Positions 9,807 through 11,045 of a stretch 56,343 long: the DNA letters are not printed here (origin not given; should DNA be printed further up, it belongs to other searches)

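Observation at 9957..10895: Stand-alone class II aaRS catalytic core with a Zn-triad pattern and no tRNA-binding parts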

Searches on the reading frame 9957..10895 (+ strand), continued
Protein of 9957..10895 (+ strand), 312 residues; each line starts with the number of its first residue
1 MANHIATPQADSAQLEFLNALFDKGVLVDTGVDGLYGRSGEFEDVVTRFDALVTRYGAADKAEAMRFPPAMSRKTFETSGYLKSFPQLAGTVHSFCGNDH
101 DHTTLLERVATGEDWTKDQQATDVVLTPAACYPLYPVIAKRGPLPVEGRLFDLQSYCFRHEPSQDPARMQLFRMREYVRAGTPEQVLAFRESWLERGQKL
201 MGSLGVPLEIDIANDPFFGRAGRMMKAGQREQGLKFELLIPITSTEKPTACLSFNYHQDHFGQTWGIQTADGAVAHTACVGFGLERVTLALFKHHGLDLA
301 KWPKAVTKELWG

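Call 51: search_protein_representatives(protein=window:9957-10895:+)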
Query: 312 residues. Proteins with E-value up to 0.001 (for the whole library): 2514; up to 1e-10: 1762; up to 1e-30: 320. The best 150 are listed.
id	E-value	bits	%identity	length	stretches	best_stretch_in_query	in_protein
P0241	3.2e-142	489.5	69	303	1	13-312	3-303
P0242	3.0e-117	407.5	58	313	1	9-311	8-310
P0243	5.5e-115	400.0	59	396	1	17-312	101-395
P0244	3.1e-100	351.5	53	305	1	13-311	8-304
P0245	6.5e-100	350.5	53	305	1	13-306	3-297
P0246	1.8e-98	345.8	52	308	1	16-307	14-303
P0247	2.7e-98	345.2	53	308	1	6-311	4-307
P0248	2.0e-95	335.8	55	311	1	16-307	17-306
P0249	1.3e-94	333.1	52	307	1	16-311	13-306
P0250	1.2e-90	320.1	52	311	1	14-310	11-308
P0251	6.1e-88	311.2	47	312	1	8-312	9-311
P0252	5.7e-87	308.0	48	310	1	14-307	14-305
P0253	3.2e-85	302.3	43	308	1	6-309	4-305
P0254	1.5e-83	296.7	47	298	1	14-312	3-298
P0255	5.2e-83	295.0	65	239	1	121-311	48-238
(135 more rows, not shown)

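Call 57: search_protein_families(library=pfam, proteins=[L012:3340-4614:-, L014:17321-18697:-, L014:16164-17324:-, L015:16172-17719:-, L015:7016-8269:-, L015:4582-5910:+, L048:16121-17431:+], max_evalue=0.001)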
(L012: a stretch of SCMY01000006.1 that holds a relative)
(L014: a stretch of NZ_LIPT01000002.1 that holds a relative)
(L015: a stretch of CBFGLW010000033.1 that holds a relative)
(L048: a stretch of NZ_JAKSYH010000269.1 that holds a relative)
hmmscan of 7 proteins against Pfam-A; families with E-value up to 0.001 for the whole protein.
L012:3340-4614:- (424 aa): 5 families
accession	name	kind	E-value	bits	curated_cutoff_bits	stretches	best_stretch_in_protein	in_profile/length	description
PF13692.12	Glyco_trans_1_4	-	4.4e-27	95.5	27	1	239-372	3-141/142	Glycosyl transferases group 1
PF00534.26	Glycos_transf_1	-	5.3e-26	91.6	26.4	1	233-377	11-162/172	Glycosyl transferases group 1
PF13579.12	Glyco_trans_4_4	-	1.1e-08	36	29.7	1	39-218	7-156/158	Glycosyl transferase 4-like domain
PF13439.12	Glyco_transf_4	-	7.1e-08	33.1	28.5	1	33-218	2-163/170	Glycosyltransferase Family 4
PF20706.3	GT4-conflict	-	0.00027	20.5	26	0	218-349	179-323/385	Family 4 Glycosyltransferase in conflict systems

L014:17321-18697:- (458 aa): 1 family
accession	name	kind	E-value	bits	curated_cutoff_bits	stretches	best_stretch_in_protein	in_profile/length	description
PF01943.22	Polysacc_synt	-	2.5e-10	40.7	28.2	1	13-292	2-271/274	Polysaccharide biosynthesis protein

L014:16164-17324:- (386 aa): 1 family
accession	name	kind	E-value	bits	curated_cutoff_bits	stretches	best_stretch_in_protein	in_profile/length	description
PF00150.24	Cellulase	-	1.3e-43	149.9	23.5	1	64-316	21-271/272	Cellulase (glycosyl hydrolase family 5)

L015:16172-17719:- (515 aa): 1 family
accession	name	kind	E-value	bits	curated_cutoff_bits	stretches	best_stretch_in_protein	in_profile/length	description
PF13440.11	Polysacc_synt_3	-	2.5e-15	57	23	1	35-333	1-290/293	Polysaccharide biosynthesis protein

L015:7016-8269:- (417 aa): 5 families
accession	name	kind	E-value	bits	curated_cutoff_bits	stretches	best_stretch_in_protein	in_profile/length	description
PF00534.26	Glycos_transf_1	-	8.6e-23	81.2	26.4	1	216-359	11-153/172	Glycosyl transferases group 1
PF13439.12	Glyco_transf_4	-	4.4e-19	69.6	28.5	1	47-209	2-169/170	Glycosyltransferase Family 4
PF13692.12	Glyco_trans_1_4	-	1.7e-16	61.2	27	1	221-353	2-131/142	Glycosyl transferases group 1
PF13579.12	Glyco_trans_4_4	-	2.2e-12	48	29.7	1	47-205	1-158/158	Glycosyl transferase 4-like domain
PF20706.3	GT4-conflict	-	1.2e-11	44.7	26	1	193-327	167-309/385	Family 4 Glycosyltransferase in conflict systems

L015:4582-5910:+ (442 aa): 0 families

L048:16121-17431:+ (436 aa): 0 families
